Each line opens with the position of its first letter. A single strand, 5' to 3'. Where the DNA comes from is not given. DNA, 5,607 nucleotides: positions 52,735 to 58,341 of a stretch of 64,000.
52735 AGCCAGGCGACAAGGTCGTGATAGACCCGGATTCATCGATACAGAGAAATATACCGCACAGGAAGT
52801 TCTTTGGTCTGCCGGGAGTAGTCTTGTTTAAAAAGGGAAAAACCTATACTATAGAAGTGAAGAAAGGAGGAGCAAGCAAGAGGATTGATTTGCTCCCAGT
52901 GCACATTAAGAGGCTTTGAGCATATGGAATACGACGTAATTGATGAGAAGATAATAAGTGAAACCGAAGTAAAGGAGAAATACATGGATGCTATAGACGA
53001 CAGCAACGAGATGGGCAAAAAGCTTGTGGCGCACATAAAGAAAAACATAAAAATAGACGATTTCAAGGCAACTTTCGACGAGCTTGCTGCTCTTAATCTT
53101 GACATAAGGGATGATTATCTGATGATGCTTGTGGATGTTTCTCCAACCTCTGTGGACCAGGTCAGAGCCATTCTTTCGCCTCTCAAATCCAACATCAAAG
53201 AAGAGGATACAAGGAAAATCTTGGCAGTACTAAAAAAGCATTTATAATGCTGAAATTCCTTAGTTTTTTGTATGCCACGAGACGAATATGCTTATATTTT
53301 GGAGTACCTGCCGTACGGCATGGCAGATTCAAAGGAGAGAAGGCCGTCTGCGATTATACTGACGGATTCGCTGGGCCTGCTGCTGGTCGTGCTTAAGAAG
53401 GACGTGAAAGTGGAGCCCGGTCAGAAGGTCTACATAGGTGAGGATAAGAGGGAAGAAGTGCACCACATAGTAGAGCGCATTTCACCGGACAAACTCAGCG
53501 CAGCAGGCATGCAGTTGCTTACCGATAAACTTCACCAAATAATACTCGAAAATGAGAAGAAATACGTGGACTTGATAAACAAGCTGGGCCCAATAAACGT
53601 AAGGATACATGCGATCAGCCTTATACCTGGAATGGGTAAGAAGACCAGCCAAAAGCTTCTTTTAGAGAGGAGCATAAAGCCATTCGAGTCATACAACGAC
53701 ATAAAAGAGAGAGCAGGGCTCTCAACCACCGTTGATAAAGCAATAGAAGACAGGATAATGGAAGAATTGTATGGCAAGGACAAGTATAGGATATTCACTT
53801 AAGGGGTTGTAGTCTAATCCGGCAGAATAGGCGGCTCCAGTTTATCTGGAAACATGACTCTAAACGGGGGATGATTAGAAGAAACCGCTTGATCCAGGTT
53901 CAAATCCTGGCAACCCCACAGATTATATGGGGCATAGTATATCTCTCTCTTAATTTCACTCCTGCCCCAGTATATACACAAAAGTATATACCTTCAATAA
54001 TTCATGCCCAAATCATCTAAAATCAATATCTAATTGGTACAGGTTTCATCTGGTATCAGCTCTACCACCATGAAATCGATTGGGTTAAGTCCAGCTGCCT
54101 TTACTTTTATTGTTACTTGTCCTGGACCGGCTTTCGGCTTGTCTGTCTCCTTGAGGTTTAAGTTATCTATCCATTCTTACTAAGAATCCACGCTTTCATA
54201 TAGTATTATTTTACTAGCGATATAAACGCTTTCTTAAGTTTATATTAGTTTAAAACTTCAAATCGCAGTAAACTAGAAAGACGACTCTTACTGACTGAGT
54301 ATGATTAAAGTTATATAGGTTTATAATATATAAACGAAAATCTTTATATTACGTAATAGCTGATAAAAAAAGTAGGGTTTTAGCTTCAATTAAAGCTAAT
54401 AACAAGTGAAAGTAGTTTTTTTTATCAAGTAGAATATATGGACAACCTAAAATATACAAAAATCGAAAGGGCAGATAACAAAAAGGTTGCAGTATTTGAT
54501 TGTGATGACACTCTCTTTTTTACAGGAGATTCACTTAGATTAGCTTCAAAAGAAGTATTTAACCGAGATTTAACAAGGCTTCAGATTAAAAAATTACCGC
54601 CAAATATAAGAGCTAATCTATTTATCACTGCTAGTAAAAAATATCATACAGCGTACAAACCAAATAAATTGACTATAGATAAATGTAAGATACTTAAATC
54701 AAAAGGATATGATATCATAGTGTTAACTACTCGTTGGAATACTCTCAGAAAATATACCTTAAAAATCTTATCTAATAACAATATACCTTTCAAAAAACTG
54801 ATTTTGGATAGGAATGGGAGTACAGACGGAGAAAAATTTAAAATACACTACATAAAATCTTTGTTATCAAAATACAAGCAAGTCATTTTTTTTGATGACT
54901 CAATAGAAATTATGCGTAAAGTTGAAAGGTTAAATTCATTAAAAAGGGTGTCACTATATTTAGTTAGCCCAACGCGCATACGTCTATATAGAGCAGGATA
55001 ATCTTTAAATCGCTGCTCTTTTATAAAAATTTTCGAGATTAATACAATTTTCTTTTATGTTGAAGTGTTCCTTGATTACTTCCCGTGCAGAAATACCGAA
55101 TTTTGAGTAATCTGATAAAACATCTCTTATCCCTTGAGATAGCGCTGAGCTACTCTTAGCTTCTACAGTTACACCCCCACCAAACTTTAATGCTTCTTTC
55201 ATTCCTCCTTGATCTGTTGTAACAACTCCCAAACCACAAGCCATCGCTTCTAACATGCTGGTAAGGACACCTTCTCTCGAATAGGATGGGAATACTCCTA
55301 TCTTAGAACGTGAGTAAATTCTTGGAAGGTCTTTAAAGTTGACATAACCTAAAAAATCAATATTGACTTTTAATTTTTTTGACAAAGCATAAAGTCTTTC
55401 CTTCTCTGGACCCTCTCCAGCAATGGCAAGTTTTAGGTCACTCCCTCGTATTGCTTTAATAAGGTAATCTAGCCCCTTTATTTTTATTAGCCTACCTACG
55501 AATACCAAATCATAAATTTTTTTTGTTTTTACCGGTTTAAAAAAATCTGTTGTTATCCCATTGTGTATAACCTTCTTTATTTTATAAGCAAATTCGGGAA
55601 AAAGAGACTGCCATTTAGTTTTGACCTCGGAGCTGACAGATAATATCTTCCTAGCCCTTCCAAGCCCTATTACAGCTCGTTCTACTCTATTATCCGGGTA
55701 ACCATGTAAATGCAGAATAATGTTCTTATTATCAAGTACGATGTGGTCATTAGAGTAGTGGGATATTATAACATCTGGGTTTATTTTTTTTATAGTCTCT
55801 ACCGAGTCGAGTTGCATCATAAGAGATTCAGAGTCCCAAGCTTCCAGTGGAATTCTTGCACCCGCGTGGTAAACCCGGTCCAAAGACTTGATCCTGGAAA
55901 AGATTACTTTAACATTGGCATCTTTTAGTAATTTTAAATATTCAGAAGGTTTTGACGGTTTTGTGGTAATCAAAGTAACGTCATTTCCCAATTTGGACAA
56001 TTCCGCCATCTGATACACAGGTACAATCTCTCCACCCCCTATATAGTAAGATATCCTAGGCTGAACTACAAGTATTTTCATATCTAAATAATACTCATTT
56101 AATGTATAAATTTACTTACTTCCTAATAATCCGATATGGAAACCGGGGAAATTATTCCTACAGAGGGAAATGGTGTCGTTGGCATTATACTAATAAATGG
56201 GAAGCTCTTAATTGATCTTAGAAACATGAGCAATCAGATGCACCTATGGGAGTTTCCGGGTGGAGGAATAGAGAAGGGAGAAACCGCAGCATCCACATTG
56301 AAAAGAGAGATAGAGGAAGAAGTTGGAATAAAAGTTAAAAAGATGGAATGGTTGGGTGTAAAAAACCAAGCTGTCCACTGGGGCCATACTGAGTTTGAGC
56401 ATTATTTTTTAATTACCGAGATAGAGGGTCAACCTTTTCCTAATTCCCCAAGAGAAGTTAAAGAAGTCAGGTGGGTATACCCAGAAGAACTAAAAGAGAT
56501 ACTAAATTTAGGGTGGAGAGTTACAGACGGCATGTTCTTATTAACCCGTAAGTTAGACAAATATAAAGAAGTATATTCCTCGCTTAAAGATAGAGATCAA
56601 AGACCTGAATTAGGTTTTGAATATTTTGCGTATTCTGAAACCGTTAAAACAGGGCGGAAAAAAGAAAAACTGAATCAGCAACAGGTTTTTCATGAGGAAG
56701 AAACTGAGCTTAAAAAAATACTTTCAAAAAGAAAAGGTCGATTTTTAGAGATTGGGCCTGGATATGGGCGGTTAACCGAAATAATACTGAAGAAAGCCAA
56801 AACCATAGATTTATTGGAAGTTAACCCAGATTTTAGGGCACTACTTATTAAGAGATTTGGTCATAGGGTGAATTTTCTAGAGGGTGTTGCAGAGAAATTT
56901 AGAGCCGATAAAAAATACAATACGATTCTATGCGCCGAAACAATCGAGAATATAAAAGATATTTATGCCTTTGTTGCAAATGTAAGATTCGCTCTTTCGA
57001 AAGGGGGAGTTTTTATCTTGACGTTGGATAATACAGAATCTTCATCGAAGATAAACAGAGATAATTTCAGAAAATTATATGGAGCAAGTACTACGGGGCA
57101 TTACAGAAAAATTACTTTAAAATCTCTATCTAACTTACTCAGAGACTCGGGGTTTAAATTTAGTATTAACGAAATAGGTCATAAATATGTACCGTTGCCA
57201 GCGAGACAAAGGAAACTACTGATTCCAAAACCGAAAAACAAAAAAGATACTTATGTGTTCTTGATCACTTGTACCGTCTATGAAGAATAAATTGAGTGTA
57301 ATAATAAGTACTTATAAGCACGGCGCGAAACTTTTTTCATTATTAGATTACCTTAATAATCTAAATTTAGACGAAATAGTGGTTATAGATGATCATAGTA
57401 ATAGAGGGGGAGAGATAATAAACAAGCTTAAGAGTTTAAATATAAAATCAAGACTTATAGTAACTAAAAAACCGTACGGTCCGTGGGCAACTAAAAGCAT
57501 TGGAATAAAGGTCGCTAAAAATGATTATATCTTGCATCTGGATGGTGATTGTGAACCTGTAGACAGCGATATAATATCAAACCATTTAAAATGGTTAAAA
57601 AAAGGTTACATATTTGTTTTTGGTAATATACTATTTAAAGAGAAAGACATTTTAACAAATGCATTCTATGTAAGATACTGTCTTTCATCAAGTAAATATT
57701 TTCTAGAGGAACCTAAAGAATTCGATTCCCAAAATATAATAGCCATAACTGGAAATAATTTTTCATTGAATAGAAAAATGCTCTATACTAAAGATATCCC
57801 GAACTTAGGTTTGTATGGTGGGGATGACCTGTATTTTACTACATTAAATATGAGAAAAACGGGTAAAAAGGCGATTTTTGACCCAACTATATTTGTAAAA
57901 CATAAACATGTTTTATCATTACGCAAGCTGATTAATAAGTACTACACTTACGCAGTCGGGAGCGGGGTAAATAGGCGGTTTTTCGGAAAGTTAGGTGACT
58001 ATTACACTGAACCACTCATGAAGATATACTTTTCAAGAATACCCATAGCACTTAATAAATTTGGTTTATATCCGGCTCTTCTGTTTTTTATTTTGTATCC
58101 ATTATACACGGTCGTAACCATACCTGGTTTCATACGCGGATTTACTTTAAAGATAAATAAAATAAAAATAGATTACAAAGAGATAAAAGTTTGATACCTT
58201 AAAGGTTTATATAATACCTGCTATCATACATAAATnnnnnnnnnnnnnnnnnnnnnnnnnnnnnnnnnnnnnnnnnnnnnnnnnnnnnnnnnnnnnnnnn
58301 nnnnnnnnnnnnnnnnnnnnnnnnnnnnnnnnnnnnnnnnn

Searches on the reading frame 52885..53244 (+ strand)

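Call 7: search_protein_families(library=pfam, proteins=[window:52885-53244:+], max_evalue=0.001)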
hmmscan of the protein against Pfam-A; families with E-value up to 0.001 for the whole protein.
window:52885-53244:+ (120 aa): 1 family
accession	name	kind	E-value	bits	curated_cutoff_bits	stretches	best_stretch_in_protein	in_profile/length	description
PF03874.21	RNA_pol_Rpb4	-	7.9e-06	26.6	25.6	1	31-119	26-115/116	RNA polymerase Rpb4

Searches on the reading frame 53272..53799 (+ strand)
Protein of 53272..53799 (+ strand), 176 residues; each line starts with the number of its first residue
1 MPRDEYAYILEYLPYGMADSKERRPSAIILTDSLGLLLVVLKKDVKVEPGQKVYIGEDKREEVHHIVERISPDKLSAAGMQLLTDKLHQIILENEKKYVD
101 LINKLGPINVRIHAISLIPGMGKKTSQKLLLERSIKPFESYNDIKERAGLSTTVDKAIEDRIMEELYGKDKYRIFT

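Call 7: search_protein_families(library=pfam, proteins=[window:53272-53799:+], max_evalue=0.001)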
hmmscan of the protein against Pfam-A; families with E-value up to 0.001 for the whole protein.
window:53272-53799:+ (176 aa): 1 family
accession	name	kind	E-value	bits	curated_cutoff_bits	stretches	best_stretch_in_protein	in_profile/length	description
PF04919.18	DUF655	-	5.2e-41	141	22.2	1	4-176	2-180/181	Protein of unknown function (DUF655)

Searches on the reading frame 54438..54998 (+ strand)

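Call 7: search_protein_families(library=pfam, proteins=[window:54438-54998:+], max_evalue=0.001)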
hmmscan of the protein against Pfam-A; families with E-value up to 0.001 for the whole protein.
window:54438-54998:+ (187 aa): 3 families
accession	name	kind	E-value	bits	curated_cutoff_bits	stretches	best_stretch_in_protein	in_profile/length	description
PF11019.14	DUF2608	-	8.6e-07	29.1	22.6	1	8-122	11-130/244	Protein of unknown function (DUF2608)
PF24694.1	LNS2_PITM1-3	-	1.2e-06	29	27.7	1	74-148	21-95/124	PITM 1-3, LNS2 domain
PF03767.20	Acid_phosphat_B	-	5.1e-05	23.3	27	1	11-155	73-205/230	HAD superfamily, subfamily IIIB (Acid phosphatase)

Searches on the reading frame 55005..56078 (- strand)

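Call 7: search_protein_families(library=pfam, proteins=[window:55005-56078:-], max_evalue=0.001)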
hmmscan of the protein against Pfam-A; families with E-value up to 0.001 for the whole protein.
window:55005-56078:- (357 aa): 4 families
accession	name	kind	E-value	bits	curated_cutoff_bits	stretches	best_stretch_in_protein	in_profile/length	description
PF00534.26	Glycos_transf_1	-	2e-33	115.8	26.4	1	176-324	3-159/172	Glycosyl transferases group 1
PF13692.12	Glyco_trans_1_4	-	3.7e-28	99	27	1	190-323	3-142/142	Glycosyl transferases group 1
PF13439.12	Glyco_transf_4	-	2.2e-09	38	28.5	1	13-178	1-169/170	Glycosyltransferase Family 4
PF13524.12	Glyco_trans_1_2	-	6.6e-08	33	25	1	206-322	5-113/144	Glycosyl transferase-like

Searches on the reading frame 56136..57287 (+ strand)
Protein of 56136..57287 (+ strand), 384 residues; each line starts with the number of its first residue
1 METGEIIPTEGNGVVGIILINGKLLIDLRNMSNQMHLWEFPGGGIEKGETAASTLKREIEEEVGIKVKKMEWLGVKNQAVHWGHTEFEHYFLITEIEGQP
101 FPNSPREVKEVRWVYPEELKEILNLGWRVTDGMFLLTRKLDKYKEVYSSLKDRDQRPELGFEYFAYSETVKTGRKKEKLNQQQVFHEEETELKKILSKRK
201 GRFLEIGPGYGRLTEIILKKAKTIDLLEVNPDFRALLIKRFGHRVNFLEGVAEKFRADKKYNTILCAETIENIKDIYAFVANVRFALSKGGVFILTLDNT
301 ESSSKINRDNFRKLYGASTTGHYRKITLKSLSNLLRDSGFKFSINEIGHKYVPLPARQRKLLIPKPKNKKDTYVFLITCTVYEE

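Call 18: search_protein_families(library=pfam, proteins=[window:56136-57287:+], max_evalue=0.0001)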
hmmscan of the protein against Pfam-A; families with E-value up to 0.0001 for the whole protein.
window:56136-57287:+ (384 aa): 7 families
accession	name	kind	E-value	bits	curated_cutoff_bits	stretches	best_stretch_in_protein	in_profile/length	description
PF00293.34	NUDIX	-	4.7e-21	75.6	21.1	1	14-121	5-119/134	NUDIX domain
PF13489.12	Methyltransf_23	-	2.6e-14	53.7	27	1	191-341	12-160/164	Methyltransferase domain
PF08242.18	Methyltransf_12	-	3.8e-08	34.4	30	1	204-293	1-98/98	Methyltransferase domain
PF14815.12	NUDIX_4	-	9.5e-08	32.3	35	1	15-121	2-100/113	NUDIX domain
PF08241.18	Methyltransf_11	-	4.7e-07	30.8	21.2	1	204-295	1-95/95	Methyltransferase domain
PF00398.26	RrnaAD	-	9.8e-07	28.6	24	1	192-296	19-120/263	Ribosomal RNA adenine dimethylase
PF13649.12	Methyltransf_25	-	7.7e-06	26.9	27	1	204-291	2-97/97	Methyltransferase domain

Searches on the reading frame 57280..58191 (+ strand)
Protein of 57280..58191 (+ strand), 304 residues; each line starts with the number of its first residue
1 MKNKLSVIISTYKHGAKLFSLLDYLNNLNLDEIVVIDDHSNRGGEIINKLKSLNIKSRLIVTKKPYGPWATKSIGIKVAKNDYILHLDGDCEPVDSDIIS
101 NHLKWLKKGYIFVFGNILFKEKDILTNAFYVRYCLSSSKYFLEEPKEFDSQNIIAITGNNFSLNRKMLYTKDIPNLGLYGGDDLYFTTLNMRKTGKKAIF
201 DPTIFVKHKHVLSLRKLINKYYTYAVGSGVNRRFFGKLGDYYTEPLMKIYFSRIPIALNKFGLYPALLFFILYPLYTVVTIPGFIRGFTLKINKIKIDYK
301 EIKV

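Call 18: search_protein_families(library=pfam, proteins=[window:57280-58191:+], max_evalue=0.0001)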
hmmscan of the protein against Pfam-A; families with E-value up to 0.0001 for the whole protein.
window:57280-58191:+ (304 aa): 1 family
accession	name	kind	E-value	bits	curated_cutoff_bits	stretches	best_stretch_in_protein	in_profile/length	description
PF00535.33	Glycos_transf_2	-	5.4e-14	52.9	23.3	1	6-168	1-164/168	Glycosyl transferase family 2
